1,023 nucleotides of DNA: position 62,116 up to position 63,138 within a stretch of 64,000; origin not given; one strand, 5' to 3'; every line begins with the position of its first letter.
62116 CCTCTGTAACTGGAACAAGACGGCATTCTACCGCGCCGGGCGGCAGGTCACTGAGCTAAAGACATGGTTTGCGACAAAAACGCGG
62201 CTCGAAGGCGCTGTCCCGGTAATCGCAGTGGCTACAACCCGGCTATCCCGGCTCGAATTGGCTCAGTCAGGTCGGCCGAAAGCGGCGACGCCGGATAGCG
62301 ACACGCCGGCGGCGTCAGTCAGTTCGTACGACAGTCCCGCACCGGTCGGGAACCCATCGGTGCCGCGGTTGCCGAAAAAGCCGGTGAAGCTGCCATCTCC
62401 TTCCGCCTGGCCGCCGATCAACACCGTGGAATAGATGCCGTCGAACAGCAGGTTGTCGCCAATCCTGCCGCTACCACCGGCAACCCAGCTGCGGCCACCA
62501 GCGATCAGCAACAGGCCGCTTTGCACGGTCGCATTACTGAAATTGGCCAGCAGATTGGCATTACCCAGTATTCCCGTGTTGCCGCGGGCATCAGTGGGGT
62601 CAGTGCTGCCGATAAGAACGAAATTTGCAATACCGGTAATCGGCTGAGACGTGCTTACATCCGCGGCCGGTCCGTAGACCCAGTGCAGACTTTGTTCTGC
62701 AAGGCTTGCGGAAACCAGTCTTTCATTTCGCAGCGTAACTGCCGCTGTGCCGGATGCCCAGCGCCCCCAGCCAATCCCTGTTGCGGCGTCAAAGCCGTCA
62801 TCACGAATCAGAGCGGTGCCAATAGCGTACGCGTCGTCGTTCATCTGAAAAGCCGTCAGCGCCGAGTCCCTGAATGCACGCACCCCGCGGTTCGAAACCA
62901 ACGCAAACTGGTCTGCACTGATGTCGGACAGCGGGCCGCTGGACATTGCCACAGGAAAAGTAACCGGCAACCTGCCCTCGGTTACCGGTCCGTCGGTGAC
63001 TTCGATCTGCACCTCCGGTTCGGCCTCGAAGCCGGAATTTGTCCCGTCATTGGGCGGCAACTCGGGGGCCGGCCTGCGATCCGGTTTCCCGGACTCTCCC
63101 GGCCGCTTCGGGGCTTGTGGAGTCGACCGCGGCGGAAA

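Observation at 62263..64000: Possible type XI (Slam/DUF560) secretion pair with an unusual non-lipoprotein cargo: FecR domain fused to a TbpB-like barrel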

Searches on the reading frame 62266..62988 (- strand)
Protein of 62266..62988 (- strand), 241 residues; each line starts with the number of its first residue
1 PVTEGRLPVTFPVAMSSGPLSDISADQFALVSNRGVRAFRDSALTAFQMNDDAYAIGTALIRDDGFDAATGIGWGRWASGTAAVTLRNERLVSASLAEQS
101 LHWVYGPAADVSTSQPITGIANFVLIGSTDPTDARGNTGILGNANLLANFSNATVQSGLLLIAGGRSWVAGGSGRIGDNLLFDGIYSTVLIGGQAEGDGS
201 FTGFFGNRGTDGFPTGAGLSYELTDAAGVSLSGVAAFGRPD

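Call 18: search_solved_structures(query=A3, max_evalue=10, show_alignments=3)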
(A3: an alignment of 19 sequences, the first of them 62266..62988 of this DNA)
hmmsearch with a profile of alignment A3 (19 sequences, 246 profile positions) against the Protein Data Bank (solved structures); distinct sequences matched with E-value up to 10: 0.

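Call 23: predict_structure(alignment_id=A3)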
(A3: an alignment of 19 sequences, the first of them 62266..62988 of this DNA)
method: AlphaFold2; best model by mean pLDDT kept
length: 241 residues; sequences in the alignment: 19
mean_pLDDT: 90.1   pTM: 0.89
mean pLDDT of the five models: 90.1, 88.0, 88.0, 82.3, 78.3
residues with pLDDT >= 90: 164; 70-90: 63; 50-70: 14; < 50: 0
segments of 3 or more residues with pLDDT < 50: none
pLDDT, mean of each block of 10 residues (from residue 1): 68 90 72 87 89 93 94 95 93 91 89 75 97 90 97 97 93 94 95 92 92 94 91 95 70
secondary structure, 60 per line:
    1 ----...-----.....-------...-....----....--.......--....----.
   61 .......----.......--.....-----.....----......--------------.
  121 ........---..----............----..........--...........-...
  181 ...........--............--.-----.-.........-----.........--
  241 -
elements in order: E5-7 E13-17 E29-32 E37-40 E43-49 E52-55 E60-67 E72-78 E81-85 E91-95 E100-105 E120-128 E138-149 E154-163 E166-176 E181-191 E194-205 E216-224 E230-238

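Call 27: fold_search(model_id=the predicted structure, library=pdb)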
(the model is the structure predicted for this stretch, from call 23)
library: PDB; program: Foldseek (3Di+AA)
matches with E <= 10: 999; with E <= 0.001: 9
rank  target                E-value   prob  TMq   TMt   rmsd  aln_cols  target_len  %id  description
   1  9mr0_B                2.7e-04  1.00  0.37  0.31  14.3       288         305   10  Neisseria meningitidis haptoglobin-hemogloblin utilization protein A (released 2026-02-04)
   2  5kkx_A                3.3e-04  1.00  0.50  0.52   7.3       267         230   12  Crystal structure of a TbpB C-lobe mutant from Neisseria meningitidis M982 (released 2017-07-19)
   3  5yvf_B                3.3e-04  0.95  0.27  0.23  13.1       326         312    8  Crystal structure of BFA1 (released 2018-08-08)
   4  5yvf_C                3.3e-04  0.94  0.27  0.23  13.1       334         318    9  Crystal structure of BFA1 (released 2018-08-08)
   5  5kkx_B                3.4e-04  1.00  0.48  0.49   8.6       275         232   11  Crystal structure of a TbpB C-lobe mutant from Neisseria meningitidis M982 (released 2017-07-19)
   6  6om5                  3.6e-04  1.00  0.39  0.38   9.9       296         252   12  Structure of a haemophore from Haemophilus haemolyticus (released 2019-12-04)
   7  9mr0_A                3.8e-04  0.99  0.33  0.28  13.8       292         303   12  Neisseria meningitidis haptoglobin-hemogloblin utilization protein A (released 2026-02-04)
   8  9clt_B                8.0e-04  1.00  0.44  0.23   7.9       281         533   11  Transferrin Binding Protein A in complex with transferrin binding protein B and transferrin (iron bound to N lobe only (released 2026-03-11)
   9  5yvf_A                8.0e-04  0.90  0.27  0.22  13.1       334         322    9  Crystal structure of BFA1 (released 2018-08-08)
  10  2o62_B                1.2e-03  0.82  0.25  0.23  15.6       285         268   11  CRYSTAL STRUCTURE OF A PROTEIN WITH UNKNOWN FUNCTION FROM DUF3598 FAMILY (NPUN_R4044) FROM NOSTOC PUNCTIFORME PCC 7310 (released 2007-02-13)
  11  5yvf_D                1.5e-03  0.85  0.27  0.23  14.7       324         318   10  Crystal structure of BFA1 (released 2018-08-08)
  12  3ve1_A                2.0e-03  1.00  0.48  0.24   7.6       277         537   10  The 2.9 angstrom crystal structure of Transferrin binding protein B (TbpB) from serogroup B M982 Neisseria meningitidi (released 2012-02-22)
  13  4xmh_A                2.0e-03  1.00  0.28  0.34   8.6       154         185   11  Crystal structure of nitrophorin 7 from Rhodnius prolixus at pH 7.8 complexed with Gly-Gly-Gly (released 2015-07-29)
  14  4nw4                  2.0e-03  0.84  0.25  0.23  17.2       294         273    9  Crystal structure of a DUF4822 family protein (EF0375) from Enterococcus faecalis V583 at 1.85 A resolution (released 2014-02-19)
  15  5m6j                  2.2e-03  1.00  0.28  0.35   8.7       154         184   11  Crystal structure of nitrophorin 7 E27V mutant from Rhodnius prolixus (released 2017-12-20)
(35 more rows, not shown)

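Call 60: search_protein_representatives(alignment_id=A3)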
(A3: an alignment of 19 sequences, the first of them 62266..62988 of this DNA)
Query: 19 sequences, 246 profile positions. Proteins with E-value up to 0.001 (for the whole library): 1387; up to 1e-10: 835; up to 1e-30: 340. The best 150 are listed.
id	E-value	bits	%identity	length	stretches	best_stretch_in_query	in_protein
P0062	2.6e-180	613.2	-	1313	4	1-244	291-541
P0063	8.9e-176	598.3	-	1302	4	37-241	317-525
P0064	1.9e-175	597.3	-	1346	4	5-243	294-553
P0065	5.5e-166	566.3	-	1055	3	7-243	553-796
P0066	4.9e-159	543.5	-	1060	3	7-243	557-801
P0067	5.6e-149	510.5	-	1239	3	7-244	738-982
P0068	6.4e-136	467.8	-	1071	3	4-241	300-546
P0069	2.9e-122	423.1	-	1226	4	29-244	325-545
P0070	6.4e-122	421.9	-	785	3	9-243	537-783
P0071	2.0e-119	413.8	-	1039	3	56-243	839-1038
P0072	7.8e-116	402.0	-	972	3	1-242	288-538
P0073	9.6e-109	378.8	-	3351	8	68-244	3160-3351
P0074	4.4e-103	360.2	-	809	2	29-242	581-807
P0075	3.4e-101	354.1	-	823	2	7-243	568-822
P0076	7.6e-100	349.6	-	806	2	40-243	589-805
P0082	2.9e-80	285.5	-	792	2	9-243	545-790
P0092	5.0e-69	248.7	-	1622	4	62-242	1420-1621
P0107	2.8e-62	226.6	-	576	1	26-245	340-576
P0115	6.4e-60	218.9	-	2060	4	41-242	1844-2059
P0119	1.1e-58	214.8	-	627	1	30-242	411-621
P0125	8.6e-57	208.6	-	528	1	41-243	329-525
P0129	1.9e-56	207.5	-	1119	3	34-242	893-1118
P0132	4.6e-56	206.2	-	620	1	31-245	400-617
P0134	2.4e-55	203.9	-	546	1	18-245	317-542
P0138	5.5e-55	202.7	-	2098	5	40-242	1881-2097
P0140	1.7e-54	201.1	-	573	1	37-243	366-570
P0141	2.0e-54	200.9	-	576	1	17-244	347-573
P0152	3.2e-52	193.7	-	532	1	4-245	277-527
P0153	3.4e-52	193.6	-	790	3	19-242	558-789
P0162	3.6e-51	190.2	-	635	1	28-243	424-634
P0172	5.1e-50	186.4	-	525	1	41-244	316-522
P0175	5.4e-49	183.1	-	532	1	33-244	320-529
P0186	3.3e-48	180.5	-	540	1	30-242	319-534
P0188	4.6e-48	180.1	-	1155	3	32-242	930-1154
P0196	3.9e-47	177.0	-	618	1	7-245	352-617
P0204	7.7e-47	176.0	-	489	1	56-246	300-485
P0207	9.2e-47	175.8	-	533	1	9-244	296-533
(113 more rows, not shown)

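Call 62: list_cluster_members(proteins=[P0062, P0073, P0138, P0115, P0092, P0107, P0134, P0186, P0207, P0152])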
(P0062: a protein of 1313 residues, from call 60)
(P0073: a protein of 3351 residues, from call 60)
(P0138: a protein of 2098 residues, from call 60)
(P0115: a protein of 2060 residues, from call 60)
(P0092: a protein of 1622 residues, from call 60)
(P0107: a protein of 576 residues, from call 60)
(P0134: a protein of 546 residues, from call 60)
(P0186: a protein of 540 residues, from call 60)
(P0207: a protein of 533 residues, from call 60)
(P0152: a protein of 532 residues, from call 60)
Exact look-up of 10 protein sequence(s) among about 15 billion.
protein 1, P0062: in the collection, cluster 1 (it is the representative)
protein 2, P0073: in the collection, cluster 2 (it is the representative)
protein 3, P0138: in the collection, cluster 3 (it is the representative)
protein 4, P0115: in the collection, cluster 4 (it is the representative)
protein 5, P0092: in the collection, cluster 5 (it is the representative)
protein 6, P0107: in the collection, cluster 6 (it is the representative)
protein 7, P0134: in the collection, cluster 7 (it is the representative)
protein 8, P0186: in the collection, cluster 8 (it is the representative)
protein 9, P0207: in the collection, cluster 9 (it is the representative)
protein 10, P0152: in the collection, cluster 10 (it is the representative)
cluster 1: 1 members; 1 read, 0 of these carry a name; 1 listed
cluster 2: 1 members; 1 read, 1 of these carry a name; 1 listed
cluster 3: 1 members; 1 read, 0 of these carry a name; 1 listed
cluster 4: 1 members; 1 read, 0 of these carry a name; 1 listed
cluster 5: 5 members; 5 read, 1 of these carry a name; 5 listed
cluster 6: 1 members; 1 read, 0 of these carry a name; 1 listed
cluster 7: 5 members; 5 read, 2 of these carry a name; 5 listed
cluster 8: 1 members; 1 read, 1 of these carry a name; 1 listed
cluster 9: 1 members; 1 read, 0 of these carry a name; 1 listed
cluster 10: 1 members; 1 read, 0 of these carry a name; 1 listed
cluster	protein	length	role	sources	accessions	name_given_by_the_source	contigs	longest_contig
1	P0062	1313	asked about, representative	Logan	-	-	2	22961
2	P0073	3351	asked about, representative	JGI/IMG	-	hypothetical protein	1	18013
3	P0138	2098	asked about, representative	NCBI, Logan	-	-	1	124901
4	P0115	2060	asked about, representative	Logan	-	-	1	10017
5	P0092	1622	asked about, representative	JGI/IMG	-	hypothetical protein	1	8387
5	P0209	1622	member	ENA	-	-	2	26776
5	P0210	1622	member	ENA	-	-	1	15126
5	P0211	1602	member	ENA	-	-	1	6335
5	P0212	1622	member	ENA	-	-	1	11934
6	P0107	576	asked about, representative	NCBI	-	-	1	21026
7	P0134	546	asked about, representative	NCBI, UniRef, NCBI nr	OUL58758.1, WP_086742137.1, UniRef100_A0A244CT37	FecR family protein [Pseudoalteromonas ulvae] | FecR protein domain-containing protein n=1 Tax=Pseudoalteromonas ulvae TaxID=107327 ...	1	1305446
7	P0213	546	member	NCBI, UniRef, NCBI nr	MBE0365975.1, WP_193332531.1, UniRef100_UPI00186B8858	hypothetical protein PULV_b0695 [Pseudoalteromonas ulvae UL12] | FecR family protein n=1 Tax=Pseudoalteromonas ulvae TaxID=107327 RepID=UPI00186B8858 | FecR family protein [Pseudoalteromonas ulvae]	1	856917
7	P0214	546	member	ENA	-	-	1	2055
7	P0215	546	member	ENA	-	-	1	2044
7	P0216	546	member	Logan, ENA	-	-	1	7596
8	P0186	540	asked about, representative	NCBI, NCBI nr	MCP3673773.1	MAG: FecR domain-containing protein [Gammaproteobacteria bacterium] | FecR domain-containing protein [Gammaproteobacteria bacterium]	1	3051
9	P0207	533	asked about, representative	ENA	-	-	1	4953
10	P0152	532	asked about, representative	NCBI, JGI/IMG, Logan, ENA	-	-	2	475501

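Call 63: search_protein_families(library=pfam, proteins=[P0107, P0134, P0186, P0207, P0152, P0082, P0153, P0129, P0065, P0188], max_evalue=0.1)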
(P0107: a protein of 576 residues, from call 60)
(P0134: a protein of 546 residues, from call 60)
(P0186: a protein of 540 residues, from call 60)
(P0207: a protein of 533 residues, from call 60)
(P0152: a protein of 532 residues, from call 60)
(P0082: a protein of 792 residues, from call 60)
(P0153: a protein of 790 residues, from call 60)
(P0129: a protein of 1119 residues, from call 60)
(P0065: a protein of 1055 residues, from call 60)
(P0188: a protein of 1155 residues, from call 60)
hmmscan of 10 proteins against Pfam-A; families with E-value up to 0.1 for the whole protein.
P0107 (576 aa): 2 families
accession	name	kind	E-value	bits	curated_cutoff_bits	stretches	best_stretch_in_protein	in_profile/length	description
PF04773.18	FecR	-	4.5e-08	33.9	24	1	60-157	1-80/97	FecR protein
PF09076.15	Crystall_2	-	0.08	13.2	25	0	483-509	18-44/70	Beta/Gamma crystallin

P0134 (546 aa): 1 family
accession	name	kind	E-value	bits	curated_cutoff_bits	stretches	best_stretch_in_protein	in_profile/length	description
PF04773.18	FecR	-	1.2e-12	48.5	24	1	53-148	1-82/97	FecR protein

P0186 (540 aa): 1 family
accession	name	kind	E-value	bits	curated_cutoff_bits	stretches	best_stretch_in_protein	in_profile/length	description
PF04773.18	FecR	-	2.3e-06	28.4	24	1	59-154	2-80/97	FecR protein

P0207 (533 aa): 1 family
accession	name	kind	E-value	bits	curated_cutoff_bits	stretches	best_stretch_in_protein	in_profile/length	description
PF04773.18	FecR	-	6.3e-08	33.4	24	1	123-189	41-96/97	FecR protein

P0152 (532 aa): 1 family
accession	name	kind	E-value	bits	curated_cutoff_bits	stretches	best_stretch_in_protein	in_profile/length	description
PF04773.18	FecR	-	5.6e-11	43.2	24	1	60-154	1-80/97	FecR protein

P0082 (792 aa): 1 family
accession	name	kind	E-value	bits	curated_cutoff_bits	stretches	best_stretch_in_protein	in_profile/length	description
PF04773.18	FecR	-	5.8e-07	30.3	24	1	50-146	1-79/97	FecR protein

P0153 (790 aa): 1 family
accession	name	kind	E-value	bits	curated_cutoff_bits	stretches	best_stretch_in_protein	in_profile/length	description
PF04773.18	FecR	-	7.6e-09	36.4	24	1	59-145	1-79/97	FecR protein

P0129 (1119 aa): 2 families
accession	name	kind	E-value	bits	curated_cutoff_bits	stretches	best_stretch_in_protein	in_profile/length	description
PF04773.18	FecR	-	1.5e-08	35.4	24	1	62-147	1-78/97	FecR protein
PF05899.18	Cupin_3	-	0.081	13.1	23.5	0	33-58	29-54/74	EutQ-like cupin domain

P0065 (1055 aa): 3 families
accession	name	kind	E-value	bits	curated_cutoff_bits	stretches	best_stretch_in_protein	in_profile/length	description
PF04773.18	FecR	-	1.8e-05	25.5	24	1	60-156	1-79/97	FecR protein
PF01298.24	TbpB_B_D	-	0.025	15.5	26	0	921-967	1-55/126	C-lobe and N-lobe beta barrels of Tf-binding protein B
PF24501.1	Ig_TMEM131L_5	-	0.099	12.9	27.8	0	698-716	45-63/66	TMEM131L fifth Ig-like domain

P0188 (1155 aa): 1 family
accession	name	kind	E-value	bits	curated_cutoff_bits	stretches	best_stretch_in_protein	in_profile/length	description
PF04773.18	FecR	-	4.6e-08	33.8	24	1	60-144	1-77/97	FecR protein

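Call 64: find_encoding_contigs(protein=P0134, flank=8000, max_places=1)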
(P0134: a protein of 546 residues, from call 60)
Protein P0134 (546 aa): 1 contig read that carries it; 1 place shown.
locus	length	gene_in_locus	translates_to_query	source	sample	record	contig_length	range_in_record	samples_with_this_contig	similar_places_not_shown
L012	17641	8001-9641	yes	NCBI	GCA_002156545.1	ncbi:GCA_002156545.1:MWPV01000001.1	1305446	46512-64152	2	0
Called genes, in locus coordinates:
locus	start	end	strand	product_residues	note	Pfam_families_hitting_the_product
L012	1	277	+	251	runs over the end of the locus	PF01693:Cauli_VI, PF00075:RNase_H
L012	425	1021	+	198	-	-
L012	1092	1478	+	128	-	-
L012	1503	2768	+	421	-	PF12576:DUF3754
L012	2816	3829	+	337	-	PF00356:LacI, PF00532:Peripla_BP_1, PF13407:Peripla_BP_4, PF13377:Peripla_BP_3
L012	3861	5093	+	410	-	PF13692:Glyco_trans_1_4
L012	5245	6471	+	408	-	PF06738:ThrE, PF12821:ThrE_2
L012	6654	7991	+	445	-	PF13432:TPR_16 (weak), PF14559:TPR_19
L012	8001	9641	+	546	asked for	PF04773:FecR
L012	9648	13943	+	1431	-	PF17963:Big_9 (faint), PF18911:PKD_4 (faint), PF22352:K319L-like_PKD, PF13360:PQQ_2 (weak), PF13570:Beta-prop_ACSF4, PF25292:Beta-prop_CGLA (weak), PF13360:PQQ_2 (weak), PF13570:Beta-prop_ACSF4, +1 more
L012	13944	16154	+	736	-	PF05226:CHASE2, PF00211:Guanylate_cyc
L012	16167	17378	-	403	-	PF00465:Fe-ADH, PF13685:Fe-ADH_2, PF25137:ADH_Fe_C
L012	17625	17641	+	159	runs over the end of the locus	-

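Call 65: find_encoding_contigs(protein=P0138, flank=8000, max_places=1)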
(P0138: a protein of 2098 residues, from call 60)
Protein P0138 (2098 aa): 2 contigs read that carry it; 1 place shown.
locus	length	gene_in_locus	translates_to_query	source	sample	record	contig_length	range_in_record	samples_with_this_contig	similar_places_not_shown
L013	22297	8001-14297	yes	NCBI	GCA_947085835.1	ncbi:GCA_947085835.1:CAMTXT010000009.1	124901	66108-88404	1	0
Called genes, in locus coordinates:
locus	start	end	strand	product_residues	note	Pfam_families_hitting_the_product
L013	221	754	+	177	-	PF00293:NUDIX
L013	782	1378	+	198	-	PF00571:CBS (weak)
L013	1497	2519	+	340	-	PF08308:PEGA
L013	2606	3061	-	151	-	PF00692:dUTPase, PF22769:DCD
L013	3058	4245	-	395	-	PF02441:Flavoprotein, PF04127:DFP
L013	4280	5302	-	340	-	PF07759:DUF1615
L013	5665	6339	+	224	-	PF20582:UPF0758_N, PF04002:RadC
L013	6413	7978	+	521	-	PF16918:PknG_TPR (weak), PF13428:TPR_14 (faint), PF00515:TPR_1 (faint), PF07719:TPR_2 (faint), PF13371:TPR_9, PF13432:TPR_16, PF14559:TPR_19, PF04575:SlipAM (weak), +1 more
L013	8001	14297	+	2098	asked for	PF04773:FecR (weak)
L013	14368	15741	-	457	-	PF00206:Lyase_1, PF08328:ASL_C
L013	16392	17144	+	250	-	-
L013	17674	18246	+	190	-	-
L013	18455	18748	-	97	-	-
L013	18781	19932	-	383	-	PF02540:NAD_synthase (weak), PF03054:tRNA_Me_trans, PF20259:tRNA_Me_trans_M, PF20258:tRNA_Me_trans_C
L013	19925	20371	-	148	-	PF00293:NUDIX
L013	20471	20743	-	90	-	-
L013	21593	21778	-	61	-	-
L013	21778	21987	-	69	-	-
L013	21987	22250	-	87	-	-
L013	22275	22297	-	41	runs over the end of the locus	-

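Call 69: search_protein_families(library=pfam, alignment_id=A3, max_evalue=10)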
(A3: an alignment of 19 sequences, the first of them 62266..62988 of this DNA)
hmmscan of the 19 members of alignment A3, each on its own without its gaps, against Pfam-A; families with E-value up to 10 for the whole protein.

A. member 1, window:62266-62988:- (241 aa): 0 families

B. families by the number of members that match (of 19 scanned): 2 families
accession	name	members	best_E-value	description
PF19078.6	Big_12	1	0.019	Bacterial Ig-like domain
PF18887.5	MBG_3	1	0.089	MBG domain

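Call 70: search_protein_families(library=pfam, proteins=[L012:6654-7988:+, L013:6413-7975:+], max_evalue=0.01)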
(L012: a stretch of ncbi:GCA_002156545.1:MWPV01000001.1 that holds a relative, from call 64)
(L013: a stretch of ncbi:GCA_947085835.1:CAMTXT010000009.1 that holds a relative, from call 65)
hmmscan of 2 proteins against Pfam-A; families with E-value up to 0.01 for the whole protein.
L012:6654-7988:+ (445 aa): 4 families
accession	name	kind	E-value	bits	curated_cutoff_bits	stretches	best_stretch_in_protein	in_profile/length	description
PF14559.12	TPR_19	-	6.8e-08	33.2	25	1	79-143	2-67/68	Tetratricopeptide repeat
PF13432.12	TPR_16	-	6.5e-06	26.9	32.7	1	72-134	1-62/65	Tetratricopeptide repeat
PF07719.23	TPR_2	-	0.00017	21.9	27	1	106-133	5-32/34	Tetratricopeptide repeat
PF13181.12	TPR_8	-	0.00024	21.5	25.7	0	104-131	3-30/34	Tetratricopeptide repeat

L013:6413-7975:+ (521 aa): 16 families
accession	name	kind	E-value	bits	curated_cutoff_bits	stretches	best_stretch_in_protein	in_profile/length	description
PF14559.12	TPR_19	-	4.2e-14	53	25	1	126-186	1-60/68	Tetratricopeptide repeat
PF13432.12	TPR_16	-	2e-13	50.9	32.7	3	120-181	1-62/65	Tetratricopeptide repeat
PF07719.23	TPR_2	-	2.1e-10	40.3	27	2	155-181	6-32/34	Tetratricopeptide repeat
PF13371.12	TPR_9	-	4.1e-08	33.5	35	1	124-191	3-70/73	Tetratricopeptide repeat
PF00515.34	TPR_1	-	1.7e-07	31.2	27.8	1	120-149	5-34/34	Tetratricopeptide repeat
PF04575.19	SlipAM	-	7.6e-07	29.4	22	1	260-520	46-288/288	Surface lipoprotein assembly modifier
PF13428.12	TPR_14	-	1.3e-06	28.9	23.5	1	152-183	3-34/44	Tetratricopeptide repeat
PF16918.11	PknG_TPR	-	1.5e-06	27.6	27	1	64-168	77-180/340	Protein kinase G tetratricopeptide repeat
PF13174.12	TPR_6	-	5.2e-06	27.2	26.3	1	152-181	2-31/33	Tetratricopeptide repeat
PF13181.12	TPR_8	-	5.5e-05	23.5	25.7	0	152-181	3-32/34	Tetratricopeptide repeat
PF07721.20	TPR_4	-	7.3e-05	23.5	27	0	151-174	2-25/26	Tetratricopeptide repeat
PF12895.13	ANAPC3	-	0.0004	21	27.2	0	86-141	27-81/82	Anaphase-promoting complex, cyclosome, subunit 3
PF13431.12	TPR_17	-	0.00081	19.9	24.4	1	138-170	1-33/34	Tetratricopeptide repeat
PF13414.12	TPR_11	-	0.0027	17.8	26.8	0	128-164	6-42/42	TPR repeat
PF13525.12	YfiO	-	0.0072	16.6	25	0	124-205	13-96/203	Outer membrane lipoprotein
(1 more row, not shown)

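Call 78: find_encoding_contigs(protein=P0152, flank=7000, max_places=1)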
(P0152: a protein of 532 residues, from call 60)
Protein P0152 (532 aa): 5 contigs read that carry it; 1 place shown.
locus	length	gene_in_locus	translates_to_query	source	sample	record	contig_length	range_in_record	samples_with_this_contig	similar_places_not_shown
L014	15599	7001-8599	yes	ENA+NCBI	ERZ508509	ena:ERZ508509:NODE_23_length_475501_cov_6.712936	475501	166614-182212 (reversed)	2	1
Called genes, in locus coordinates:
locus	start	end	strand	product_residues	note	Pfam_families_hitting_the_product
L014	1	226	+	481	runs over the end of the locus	PF01554:MatE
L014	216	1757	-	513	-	-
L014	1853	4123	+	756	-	PF05226:CHASE2, PF00211:Guanylate_cyc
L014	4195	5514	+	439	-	-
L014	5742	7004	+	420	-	PF07719:TPR_2 (faint), PF13432:TPR_16, PF14559:TPR_19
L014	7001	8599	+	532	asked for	PF04773:FecR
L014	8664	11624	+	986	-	PF17803:Cadherin_4, PF17892:Cadherin_5, PF17963:Big_9, PF17803:Cadherin_4, PF17892:Cadherin_5, PF17963:Big_9, PF17803:Cadherin_4, PF17963:Big_9, +3 more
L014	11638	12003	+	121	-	PF04134:DCC1-like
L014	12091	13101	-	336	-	PF12625:Arabinose_bd, PF12833:HTH_18, PF00165:HTH_AraC (weak)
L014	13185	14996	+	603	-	PF00753:Lactamase_B, PF14863:Alkyl_sulf_dimr, PF14864:Alkyl_sulf_C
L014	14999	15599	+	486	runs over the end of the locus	-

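Call 79: find_encoding_contigs(protein=P0073, flank=7000, max_places=1)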
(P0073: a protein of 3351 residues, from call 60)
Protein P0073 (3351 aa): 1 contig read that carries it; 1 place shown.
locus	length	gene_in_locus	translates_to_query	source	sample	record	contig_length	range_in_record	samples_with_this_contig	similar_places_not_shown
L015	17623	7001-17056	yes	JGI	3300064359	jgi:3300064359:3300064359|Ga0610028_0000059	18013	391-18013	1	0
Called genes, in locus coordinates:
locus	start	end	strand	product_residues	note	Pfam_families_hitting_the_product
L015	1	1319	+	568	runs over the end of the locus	?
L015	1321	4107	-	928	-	PF00550:PP-binding, PF00501:AMP-binding, PF01553:Acyltransferase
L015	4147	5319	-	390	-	PF00069:Pkinase, PF07714:PK_Tyr_Ser-Thr, PF00027:cNMP_binding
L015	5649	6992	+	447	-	PF07719:TPR_2 (faint), PF13432:TPR_16, PF13371:TPR_9, PF14559:TPR_19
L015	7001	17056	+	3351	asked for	PF04773:FecR (weak)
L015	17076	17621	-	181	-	?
